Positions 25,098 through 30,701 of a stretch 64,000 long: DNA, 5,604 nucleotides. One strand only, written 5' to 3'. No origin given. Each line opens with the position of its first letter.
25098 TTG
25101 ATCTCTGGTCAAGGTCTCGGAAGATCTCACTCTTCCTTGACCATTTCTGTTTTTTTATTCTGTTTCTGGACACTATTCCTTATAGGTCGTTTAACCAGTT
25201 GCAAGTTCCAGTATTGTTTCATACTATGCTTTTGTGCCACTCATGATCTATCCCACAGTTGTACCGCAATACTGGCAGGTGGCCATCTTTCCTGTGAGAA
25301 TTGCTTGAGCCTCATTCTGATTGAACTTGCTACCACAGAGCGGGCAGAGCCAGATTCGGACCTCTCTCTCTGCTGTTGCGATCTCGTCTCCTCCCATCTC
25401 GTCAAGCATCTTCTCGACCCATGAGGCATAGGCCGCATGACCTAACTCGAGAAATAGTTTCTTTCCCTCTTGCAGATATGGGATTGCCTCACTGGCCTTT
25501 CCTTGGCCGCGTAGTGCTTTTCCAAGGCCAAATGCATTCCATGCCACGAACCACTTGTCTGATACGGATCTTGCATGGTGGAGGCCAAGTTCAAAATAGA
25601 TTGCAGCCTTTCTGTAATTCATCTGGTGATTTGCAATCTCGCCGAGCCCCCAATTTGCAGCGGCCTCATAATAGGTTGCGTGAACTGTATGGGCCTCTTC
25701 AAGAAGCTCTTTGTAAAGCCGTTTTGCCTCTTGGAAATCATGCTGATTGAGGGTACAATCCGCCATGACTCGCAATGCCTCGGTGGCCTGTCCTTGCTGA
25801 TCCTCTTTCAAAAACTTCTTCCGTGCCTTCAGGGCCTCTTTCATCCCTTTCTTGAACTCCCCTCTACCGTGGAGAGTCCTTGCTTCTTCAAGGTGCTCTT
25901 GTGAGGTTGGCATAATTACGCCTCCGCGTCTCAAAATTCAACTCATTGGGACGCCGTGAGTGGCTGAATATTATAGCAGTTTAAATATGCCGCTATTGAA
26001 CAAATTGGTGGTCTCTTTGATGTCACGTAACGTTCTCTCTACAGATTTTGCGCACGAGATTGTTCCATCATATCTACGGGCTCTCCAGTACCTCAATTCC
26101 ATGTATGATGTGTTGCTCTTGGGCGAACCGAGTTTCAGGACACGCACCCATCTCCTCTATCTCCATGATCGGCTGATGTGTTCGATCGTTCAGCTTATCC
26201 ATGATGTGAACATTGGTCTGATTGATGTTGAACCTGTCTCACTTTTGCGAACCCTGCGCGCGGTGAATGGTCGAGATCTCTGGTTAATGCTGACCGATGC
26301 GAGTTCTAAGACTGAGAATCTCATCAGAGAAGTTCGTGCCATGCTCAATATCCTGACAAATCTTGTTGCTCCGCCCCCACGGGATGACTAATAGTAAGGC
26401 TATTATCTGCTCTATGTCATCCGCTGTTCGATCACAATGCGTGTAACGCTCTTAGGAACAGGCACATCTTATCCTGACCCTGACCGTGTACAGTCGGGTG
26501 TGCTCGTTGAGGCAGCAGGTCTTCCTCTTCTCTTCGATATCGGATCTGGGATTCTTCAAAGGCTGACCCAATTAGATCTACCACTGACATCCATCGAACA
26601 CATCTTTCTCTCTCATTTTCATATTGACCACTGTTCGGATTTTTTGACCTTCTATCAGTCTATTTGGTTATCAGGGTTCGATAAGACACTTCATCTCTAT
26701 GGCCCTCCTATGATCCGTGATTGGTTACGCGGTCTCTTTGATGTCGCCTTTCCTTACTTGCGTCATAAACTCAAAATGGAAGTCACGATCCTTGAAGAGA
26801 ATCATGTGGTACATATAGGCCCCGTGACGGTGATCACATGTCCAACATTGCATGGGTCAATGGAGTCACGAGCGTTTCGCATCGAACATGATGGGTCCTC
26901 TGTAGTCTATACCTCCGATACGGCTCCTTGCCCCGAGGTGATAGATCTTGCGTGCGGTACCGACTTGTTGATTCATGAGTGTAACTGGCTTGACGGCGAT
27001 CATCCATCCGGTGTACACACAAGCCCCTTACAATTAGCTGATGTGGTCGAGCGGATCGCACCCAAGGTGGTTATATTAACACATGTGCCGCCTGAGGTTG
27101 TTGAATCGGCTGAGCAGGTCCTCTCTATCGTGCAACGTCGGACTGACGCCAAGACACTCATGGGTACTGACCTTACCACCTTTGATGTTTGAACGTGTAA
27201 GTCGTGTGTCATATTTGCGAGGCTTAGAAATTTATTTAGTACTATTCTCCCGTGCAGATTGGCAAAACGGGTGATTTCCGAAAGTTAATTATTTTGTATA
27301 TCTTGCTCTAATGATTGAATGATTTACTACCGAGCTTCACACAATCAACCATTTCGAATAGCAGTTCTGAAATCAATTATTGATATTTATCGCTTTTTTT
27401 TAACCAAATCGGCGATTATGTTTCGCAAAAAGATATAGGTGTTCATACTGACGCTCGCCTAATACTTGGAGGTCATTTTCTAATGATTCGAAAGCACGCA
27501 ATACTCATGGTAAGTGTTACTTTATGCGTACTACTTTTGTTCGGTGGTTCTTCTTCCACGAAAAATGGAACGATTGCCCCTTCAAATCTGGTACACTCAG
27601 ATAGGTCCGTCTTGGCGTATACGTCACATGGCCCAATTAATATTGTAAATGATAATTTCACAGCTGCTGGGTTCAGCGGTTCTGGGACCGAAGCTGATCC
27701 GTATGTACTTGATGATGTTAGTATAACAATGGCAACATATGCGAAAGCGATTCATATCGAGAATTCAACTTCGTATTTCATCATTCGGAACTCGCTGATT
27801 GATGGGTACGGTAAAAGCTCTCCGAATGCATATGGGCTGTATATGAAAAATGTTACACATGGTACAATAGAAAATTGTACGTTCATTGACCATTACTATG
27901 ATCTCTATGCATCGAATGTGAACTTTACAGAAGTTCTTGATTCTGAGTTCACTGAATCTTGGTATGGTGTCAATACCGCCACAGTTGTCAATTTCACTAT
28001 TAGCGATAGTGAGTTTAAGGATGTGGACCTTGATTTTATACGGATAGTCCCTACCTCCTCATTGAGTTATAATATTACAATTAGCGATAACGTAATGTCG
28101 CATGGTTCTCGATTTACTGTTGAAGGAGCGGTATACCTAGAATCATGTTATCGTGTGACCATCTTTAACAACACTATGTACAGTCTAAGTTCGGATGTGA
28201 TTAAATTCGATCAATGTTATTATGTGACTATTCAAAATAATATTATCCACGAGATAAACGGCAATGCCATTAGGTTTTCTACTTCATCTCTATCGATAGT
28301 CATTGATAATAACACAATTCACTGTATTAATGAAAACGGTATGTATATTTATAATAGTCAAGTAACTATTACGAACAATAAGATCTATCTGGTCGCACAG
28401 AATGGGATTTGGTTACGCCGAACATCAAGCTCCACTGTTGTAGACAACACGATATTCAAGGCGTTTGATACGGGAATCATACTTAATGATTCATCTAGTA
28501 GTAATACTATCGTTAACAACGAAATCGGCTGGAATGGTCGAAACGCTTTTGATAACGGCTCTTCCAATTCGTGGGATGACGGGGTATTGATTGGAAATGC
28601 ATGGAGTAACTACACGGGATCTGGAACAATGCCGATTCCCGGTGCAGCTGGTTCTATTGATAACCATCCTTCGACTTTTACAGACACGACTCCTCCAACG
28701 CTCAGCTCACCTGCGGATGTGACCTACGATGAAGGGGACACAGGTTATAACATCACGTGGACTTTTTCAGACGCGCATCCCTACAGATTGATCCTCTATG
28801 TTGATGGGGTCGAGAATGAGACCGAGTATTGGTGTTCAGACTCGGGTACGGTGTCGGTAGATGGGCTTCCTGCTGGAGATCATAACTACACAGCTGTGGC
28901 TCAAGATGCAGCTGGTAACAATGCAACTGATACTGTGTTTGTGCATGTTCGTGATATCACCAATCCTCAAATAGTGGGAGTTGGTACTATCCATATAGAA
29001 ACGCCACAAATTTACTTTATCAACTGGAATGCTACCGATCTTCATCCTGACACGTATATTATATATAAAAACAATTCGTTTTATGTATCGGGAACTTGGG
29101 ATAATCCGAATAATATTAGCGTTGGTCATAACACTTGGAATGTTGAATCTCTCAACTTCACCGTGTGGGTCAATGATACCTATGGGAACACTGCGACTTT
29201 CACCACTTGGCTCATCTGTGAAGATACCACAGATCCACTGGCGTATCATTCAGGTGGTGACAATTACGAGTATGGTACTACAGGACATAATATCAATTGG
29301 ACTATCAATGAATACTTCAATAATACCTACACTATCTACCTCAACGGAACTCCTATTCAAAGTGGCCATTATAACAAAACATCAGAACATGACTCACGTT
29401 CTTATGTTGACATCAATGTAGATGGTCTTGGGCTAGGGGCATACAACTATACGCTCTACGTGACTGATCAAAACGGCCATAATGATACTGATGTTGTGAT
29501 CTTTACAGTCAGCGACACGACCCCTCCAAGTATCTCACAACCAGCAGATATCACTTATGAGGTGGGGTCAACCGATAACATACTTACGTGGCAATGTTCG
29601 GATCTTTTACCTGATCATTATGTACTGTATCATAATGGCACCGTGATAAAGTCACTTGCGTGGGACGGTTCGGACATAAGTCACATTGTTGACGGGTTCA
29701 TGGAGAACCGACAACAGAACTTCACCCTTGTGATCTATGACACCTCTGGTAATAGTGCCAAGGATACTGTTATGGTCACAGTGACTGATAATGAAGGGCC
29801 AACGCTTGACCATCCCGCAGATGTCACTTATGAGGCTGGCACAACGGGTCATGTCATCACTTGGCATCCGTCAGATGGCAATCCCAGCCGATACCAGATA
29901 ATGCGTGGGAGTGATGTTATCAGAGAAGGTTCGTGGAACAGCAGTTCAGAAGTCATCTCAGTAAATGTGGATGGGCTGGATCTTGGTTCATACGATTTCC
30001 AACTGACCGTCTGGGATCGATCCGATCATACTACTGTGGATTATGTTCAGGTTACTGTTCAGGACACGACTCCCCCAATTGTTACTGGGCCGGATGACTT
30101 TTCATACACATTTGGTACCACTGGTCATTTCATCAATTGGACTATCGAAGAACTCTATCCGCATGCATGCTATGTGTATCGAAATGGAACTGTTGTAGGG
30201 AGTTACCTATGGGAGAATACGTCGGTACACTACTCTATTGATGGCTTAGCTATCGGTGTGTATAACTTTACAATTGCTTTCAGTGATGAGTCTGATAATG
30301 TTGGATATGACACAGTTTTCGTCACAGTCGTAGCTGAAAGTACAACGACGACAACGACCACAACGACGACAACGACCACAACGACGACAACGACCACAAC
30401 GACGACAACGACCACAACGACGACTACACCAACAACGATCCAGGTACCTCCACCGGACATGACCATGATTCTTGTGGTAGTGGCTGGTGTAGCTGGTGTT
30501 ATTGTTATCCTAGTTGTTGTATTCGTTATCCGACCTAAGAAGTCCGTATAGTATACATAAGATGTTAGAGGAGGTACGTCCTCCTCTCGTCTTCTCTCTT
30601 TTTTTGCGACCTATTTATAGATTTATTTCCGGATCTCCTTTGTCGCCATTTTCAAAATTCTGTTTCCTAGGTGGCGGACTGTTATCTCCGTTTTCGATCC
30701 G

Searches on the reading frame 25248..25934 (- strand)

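Call 9: search_protein_families(library=pfam, proteins=[window:25248-25934:-], max_evalue=0.01)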
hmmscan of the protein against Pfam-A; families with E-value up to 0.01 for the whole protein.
window:25248-25934:- (228 aa): 7 families
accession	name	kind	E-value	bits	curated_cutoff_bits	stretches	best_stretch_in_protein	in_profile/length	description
PF13424.12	TPR_12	-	5.7e-10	39.7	30.1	2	90-157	2-71/77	Tetratricopeptide repeat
PF13432.12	TPR_16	-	4.2e-05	24.3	32.7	1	62-116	8-56/65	Tetratricopeptide repeat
PF00515.34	TPR_1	-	0.00077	19.6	27.8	0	136-159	6-29/34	Tetratricopeptide repeat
PF07719.23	TPR_2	-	0.0012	19.2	27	0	52-80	2-30/34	Tetratricopeptide repeat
PF17874.7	TPR_MalT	-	0.0054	16.5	45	1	24-161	14-152/336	MalT-like TPR region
PF13428.12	TPR_14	-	0.0071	17.4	23.5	0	52-92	2-42/44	Tetratricopeptide repeat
PF13374.12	TPR_10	-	0.0086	16.5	27.5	0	137-156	8-27/42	Tetratricopeptide repeat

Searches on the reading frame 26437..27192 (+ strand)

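Call 9: search_protein_families(library=pfam, proteins=[window:26437-27192:+], max_evalue=0.01)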
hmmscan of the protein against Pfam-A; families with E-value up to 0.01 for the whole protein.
window:26437-27192:+ (251 aa): 3 families
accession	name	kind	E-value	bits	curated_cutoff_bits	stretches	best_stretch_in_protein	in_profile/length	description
PF12706.13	Lactamase_B_2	-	3.4e-21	76.2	27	1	32-216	4-199/200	Beta-lactamase superfamily domain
PF23023.1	Anti-Pycsar_Apyc1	-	9.3e-06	25.7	50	1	3-90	5-90/250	Anti-Pycsar protein Apyc1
PF00753.33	Lactamase_B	-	2.7e-05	24.6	22.7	1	20-173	7-161/196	Metallo-beta-lactamase superfamily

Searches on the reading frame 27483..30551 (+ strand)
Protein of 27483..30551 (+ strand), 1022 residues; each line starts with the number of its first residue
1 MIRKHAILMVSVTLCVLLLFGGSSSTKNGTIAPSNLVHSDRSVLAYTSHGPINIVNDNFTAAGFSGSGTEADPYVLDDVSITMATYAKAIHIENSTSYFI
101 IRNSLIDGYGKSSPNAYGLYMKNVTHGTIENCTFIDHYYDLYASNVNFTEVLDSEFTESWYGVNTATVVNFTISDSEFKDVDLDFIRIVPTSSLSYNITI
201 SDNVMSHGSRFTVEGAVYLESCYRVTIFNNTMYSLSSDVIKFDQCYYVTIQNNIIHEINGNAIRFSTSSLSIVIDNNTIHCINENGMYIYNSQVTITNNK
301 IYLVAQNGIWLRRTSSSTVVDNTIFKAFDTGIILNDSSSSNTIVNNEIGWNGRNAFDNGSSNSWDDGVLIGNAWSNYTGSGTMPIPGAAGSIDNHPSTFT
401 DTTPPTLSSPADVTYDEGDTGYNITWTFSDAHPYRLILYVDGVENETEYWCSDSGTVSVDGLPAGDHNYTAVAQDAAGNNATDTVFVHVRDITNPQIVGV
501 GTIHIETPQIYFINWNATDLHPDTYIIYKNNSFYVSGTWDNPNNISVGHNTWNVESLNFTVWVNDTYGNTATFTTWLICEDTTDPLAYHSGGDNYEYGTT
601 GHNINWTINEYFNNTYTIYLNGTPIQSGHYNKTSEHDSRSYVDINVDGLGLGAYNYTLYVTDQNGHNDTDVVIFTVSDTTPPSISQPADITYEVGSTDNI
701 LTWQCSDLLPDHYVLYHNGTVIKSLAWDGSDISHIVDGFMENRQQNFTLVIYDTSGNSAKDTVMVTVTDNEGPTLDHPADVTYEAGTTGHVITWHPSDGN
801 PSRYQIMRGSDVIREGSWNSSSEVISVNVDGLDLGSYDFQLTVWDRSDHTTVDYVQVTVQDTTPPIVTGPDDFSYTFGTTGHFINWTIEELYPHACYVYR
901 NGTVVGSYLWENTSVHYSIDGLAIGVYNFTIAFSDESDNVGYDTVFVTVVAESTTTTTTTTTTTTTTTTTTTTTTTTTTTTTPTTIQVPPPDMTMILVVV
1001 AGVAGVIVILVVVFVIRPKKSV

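Call 8: search_protein_families(library=pfam, proteins=[window:27483-30551:+], max_evalue=0.01)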
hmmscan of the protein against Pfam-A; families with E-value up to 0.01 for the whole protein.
window:27483-30551:+ (1022 aa): 5 families
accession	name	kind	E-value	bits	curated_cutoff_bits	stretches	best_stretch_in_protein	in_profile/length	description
PF13229.12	Beta_helix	-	1.5e-21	77.1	25.9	2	240-356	3-118/158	Right handed beta helix region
PF05048.19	NosD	-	2.5e-16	60.2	23.6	1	200-379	24-212/212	Periplasmic copper-binding protein (NosD)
PF22352.2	K319L-like_PKD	-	7.3e-08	32.8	27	1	821-859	46-84/84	K319L-like, PKD domain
PF01108.23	Tissue_fac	-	0.0036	17.6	27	0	767-833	14-80/107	Tissue factor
PF15102.11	TMEM154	-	0.0044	17.3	30.3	1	952-1020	18-89/153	TMEM154 protein family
